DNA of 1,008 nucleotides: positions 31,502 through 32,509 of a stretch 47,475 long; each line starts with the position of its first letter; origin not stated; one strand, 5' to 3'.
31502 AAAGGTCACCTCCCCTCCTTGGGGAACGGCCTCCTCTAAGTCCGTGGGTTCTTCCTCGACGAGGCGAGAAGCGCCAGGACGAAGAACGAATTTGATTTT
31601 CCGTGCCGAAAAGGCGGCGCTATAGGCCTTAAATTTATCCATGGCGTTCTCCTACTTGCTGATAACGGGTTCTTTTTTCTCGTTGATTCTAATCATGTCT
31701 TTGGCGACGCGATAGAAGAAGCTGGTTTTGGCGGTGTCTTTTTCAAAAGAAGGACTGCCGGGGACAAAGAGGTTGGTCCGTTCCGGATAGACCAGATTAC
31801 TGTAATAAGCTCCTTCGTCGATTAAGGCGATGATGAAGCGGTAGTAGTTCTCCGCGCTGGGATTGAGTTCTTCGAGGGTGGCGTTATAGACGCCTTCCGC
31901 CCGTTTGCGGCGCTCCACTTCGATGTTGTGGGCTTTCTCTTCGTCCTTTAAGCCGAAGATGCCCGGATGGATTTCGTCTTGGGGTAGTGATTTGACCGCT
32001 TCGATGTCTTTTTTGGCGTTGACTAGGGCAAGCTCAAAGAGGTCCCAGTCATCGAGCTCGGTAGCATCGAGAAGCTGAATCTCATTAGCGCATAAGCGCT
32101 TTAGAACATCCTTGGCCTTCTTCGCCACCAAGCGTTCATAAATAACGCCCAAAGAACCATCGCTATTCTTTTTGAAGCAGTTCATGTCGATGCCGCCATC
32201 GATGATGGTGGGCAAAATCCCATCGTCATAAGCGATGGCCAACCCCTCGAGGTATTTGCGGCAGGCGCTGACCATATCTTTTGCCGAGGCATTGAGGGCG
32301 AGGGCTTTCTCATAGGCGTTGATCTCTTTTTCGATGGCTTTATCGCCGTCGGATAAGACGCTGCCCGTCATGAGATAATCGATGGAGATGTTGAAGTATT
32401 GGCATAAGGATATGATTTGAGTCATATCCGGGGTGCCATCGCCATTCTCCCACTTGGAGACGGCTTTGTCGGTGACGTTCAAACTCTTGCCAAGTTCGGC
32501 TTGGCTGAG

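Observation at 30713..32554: Candidate undescribed three-gene module: XRE-HTH protein with unknown 230-aa domain, 240-aa unknown protein, repeat mini-protein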

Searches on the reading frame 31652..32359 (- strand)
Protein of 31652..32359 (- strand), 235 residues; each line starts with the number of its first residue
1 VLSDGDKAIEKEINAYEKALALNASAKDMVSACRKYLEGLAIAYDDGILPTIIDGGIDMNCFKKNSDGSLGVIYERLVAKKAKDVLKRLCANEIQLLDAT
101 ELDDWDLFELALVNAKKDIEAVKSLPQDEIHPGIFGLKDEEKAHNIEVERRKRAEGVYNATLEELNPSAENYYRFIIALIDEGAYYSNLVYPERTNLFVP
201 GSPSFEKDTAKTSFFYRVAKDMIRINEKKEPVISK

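Call 30: find_related_loci(query=A3, collection=genome_contigs, flank=8000)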
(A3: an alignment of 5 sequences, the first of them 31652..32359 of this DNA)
Query A3 (235 aa) in genome_contigs; peptide patterns used: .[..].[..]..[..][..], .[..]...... (x = any residue, [..] = any of these).
134 stretches matched a pattern; 2 encode a relative of the query (tblastn E <= 1e-3); 2 distinct loci.
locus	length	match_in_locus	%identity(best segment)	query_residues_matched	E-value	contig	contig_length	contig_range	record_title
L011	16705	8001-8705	86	1-235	1e-137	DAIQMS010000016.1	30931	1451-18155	MAG TPA_asm: Bacillota bacterium isolate CTOTU1908 NODE_421_length_30931_cov_188.814872, whole genome shotgun sequence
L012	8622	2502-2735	43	148-224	6e-12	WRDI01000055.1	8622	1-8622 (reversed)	MAG: Bacillota bacterium isolate Lab288P3bin202 Ga0123353_10028190, whole genome shotgun sequence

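Call 38: search_protein_families(library=pfam, proteins=[window:31652-32359:-], max_evalue=10)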
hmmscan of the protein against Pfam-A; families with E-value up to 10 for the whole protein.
window:31652-32359:- (235 aa): 0 families

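Call 39: search_protein_families(library=phrogs, proteins=[window:31652-32359:-], max_evalue=1)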
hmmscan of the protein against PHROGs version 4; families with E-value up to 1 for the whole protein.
window:31652-32359:- (235 aa): 0 families

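Call 59: search_protein_representatives(alignment_id=A3)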
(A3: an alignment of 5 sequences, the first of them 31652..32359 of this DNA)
Query: 5 sequences, 234 profile positions. Proteins with E-value up to 0.001 (for the whole library): 43; up to 1e-10: 25; up to 1e-30: 9. The best 43 are listed.
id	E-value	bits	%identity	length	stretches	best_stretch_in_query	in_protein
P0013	1.5e-126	437.2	-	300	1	1-231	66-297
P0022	1.3e-96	339.2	-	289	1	1-224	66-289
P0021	1.2e-60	221.5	-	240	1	113-232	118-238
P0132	2.5e-39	151.7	-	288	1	1-223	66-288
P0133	1.4e-38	149.3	-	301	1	3-228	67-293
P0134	6.2e-38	147.2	-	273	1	4-224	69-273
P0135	2.0e-32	129.1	-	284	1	5-225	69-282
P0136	5.0e-32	127.9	-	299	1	4-224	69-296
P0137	3.3e-31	125.2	-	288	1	1-223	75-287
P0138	4.1e-30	121.6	-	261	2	159-228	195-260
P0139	1.8e-23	99.9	-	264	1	2-221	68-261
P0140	7.5e-21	91.3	-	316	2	6-113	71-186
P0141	5.5e-18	81.9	-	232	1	2-226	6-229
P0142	6.0e-18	81.8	-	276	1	3-220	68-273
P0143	1.2e-14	70.9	-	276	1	6-221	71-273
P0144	6.7e-14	68.5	-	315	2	60-224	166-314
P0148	1.3e-12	64.3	-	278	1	2-220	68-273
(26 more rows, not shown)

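Call 65: search_solved_structures(query=A6, max_evalue=10)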
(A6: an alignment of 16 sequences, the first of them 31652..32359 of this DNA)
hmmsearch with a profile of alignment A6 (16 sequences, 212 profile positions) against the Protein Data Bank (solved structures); distinct sequences matched with E-value up to 10: 1.
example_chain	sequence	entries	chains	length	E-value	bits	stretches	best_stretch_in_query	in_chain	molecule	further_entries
7udk_A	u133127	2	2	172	0.22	14.6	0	8-45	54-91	Designed helical repeat protein (DHR) RPB_LRP2_R4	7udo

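Call 67: find_related_loci(query=A7, collection=metagenome_contigs, flank=4000)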
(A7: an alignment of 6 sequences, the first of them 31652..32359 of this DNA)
Query A7 (235 aa) in metagenome_contigs; peptide patterns used: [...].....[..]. (x = any residue, [..] = any of these).
160 stretches matched a pattern; 23 encode a relative of the query (tblastn E <= 1e-3); 23 distinct loci.
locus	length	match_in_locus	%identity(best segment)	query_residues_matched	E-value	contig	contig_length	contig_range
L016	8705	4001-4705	100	1-235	2e-157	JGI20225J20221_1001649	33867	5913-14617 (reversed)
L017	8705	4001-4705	96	1-235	1e-152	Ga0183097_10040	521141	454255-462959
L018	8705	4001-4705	86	1-235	1e-136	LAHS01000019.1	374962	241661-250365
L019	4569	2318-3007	83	1-230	8e-133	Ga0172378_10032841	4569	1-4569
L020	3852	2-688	83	2-230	1e-133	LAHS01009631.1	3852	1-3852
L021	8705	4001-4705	82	1-235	1e-129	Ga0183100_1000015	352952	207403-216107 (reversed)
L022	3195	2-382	74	109-235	2e-60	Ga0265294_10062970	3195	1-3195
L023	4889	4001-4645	32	2-223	2e-26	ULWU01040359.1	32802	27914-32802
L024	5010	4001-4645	33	2-223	6e-26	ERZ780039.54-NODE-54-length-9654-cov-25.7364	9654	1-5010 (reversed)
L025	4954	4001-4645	33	2-223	6e-26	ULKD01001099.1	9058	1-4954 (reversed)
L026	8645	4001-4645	31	2-223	4e-25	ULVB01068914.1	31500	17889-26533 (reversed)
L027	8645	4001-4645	33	2-223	4e-25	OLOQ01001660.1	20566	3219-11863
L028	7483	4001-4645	31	2-223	3e-24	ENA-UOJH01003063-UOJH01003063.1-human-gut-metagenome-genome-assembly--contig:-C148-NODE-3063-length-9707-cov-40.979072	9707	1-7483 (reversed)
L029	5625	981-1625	31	2-223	5e-24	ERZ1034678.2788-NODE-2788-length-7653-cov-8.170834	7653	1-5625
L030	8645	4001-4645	30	2-223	1e-23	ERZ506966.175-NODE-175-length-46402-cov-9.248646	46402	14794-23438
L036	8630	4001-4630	28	2-223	3e-7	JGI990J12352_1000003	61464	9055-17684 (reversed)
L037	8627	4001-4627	27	2-222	7e-7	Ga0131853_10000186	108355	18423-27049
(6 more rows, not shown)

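Call 75: search_protein_families(library=pfam, proteins=[L036:4645-4992:+, L036:5006-6172:+, L026:4703-5164:+, L021:4905-5369:-, L036:570-2051:+, L037:6273-7871:+, L030:1244-2425:+, L030:2419-3753:+], max_evalue=0.01)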
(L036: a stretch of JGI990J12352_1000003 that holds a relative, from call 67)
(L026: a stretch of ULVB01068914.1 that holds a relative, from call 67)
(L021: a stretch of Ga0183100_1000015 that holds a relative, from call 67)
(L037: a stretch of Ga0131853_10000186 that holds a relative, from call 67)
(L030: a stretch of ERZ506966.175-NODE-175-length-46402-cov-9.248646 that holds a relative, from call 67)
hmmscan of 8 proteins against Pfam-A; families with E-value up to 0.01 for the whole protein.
L036:4645-4992:+ (115 aa): 2 families
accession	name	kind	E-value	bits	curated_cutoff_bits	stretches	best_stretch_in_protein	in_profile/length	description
PF09735.14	Nckap1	-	0.0015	17.1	27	1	31-108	501-574/1119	Nck-associated protein 1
PF01934.22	HepT-like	-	0.0055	16.8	23.5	1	5-76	28-96/120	Ribonuclease HepT-like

L036:5006-6172:+ (388 aa): 1 family
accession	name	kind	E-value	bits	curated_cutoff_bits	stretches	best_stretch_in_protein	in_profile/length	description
PF13392.12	HNH_3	-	3.4e-16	59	24.8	1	61-105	2-45/46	HNH endonuclease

L026:4703-5164:+ (153 aa): 0 families

L021:4905-5369:- (154 aa): 0 families

L036:570-2051:+ (493 aa): 4 families
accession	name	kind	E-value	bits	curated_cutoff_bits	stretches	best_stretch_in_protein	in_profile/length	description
PF00239.26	Resolvase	-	1e-25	91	23.3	1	8-155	2-144/145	Resolvase, N terminal domain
PF07508.19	Recombinase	-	8.3e-23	81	21.1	1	175-278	1-100/102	Recombinase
PF13408.12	Zn_ribbon_recom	-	1.1e-08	35.8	25.3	1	295-355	2-57/58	Recombinase zinc beta ribbon domain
PF23451.1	Zn_ribbon_PaaD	-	0.0046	17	27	1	297-327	13-43/53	PaaD zinc beta ribbon domain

L037:6273-7871:+ (532 aa): 0 families

L030:1244-2425:+ (393 aa): 5 families
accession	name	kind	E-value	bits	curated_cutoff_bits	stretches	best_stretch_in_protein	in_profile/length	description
PF01381.28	HTH_3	-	6e-10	39.5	23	1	14-66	2-55/55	Helix-turn-helix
PF13443.12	HTH_26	-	2.3e-05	25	22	1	16-67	5-58/63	Cro/C1-type HTH DNA-binding domain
PF15943.11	YdaS_toxin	-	0.00027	21.1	30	1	24-60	11-48/65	Bacterial toxin YdaS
PF12844.13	HTH_19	-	0.0046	17.3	30.2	1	13-70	4-62/64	Helix-turn-helix domain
PF14549.12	P22_Cro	-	0.0066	16.6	30.2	0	24-41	12-29/60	DNA-binding transcriptional regulator Cro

L030:2419-3753:+ (444 aa): 1 family
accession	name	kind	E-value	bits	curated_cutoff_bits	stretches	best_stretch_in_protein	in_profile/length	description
PF01554.23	MatE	-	2.3e-09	37.6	24.9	1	79-176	62-159/161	MatE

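Call 82: search_dna_similar(query=window:31652-32359:-, collection=phages, mode=protein, max_evalue=0.01)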
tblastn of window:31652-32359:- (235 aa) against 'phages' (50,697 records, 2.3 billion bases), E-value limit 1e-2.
No match.

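Call 83: search_dna_similar(query=window:31652-32359:-, collection=plasmids, mode=protein, max_evalue=0.01)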
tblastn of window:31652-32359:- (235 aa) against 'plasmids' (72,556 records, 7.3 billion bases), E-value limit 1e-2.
No match.

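Call 85: list_cluster_members(proteins=[P0132, P0133, P0134, P0135, P0136, P0137, P0139, P0142, P0144, P0148])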
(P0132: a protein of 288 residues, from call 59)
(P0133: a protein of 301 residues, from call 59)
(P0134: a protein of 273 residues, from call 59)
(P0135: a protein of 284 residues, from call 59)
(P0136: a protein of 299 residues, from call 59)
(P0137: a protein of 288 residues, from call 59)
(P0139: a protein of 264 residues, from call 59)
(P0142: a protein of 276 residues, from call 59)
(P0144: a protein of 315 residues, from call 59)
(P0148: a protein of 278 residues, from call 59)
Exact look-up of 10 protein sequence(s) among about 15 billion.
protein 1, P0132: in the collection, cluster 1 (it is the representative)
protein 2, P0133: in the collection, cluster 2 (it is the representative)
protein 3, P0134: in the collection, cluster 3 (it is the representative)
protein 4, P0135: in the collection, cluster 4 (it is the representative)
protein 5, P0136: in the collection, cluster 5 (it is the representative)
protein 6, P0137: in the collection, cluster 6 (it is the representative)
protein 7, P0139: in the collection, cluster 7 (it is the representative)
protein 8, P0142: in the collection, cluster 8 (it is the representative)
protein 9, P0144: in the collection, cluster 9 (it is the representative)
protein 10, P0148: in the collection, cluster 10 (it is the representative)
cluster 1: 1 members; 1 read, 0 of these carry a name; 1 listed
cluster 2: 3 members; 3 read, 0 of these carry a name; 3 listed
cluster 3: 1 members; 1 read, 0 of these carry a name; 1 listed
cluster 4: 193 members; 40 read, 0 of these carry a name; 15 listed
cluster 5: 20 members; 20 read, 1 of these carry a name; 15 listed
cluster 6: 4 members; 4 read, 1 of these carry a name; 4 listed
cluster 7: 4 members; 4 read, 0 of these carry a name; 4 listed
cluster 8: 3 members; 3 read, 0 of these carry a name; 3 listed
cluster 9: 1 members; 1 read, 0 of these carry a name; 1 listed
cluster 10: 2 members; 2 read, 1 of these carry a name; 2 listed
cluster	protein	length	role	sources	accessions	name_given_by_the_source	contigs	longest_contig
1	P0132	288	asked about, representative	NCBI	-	-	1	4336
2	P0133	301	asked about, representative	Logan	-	-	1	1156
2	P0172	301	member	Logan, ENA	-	-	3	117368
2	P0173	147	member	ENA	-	-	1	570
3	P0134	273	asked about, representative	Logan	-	-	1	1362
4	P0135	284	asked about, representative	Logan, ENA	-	-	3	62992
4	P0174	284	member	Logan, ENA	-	-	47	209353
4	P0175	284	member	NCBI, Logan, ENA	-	-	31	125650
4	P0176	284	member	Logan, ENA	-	-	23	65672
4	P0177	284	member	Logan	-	-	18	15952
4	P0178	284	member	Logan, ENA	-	-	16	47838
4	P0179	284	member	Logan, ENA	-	-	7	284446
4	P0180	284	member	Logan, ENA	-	-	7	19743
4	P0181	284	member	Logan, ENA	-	-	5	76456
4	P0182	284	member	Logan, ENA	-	-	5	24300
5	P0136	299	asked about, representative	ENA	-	-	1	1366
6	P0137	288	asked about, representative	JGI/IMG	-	transcriptional regulator with XRE-family HTH domain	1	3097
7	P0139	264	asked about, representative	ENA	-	-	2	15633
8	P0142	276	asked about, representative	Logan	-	-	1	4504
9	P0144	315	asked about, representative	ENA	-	-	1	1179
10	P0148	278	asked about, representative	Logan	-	-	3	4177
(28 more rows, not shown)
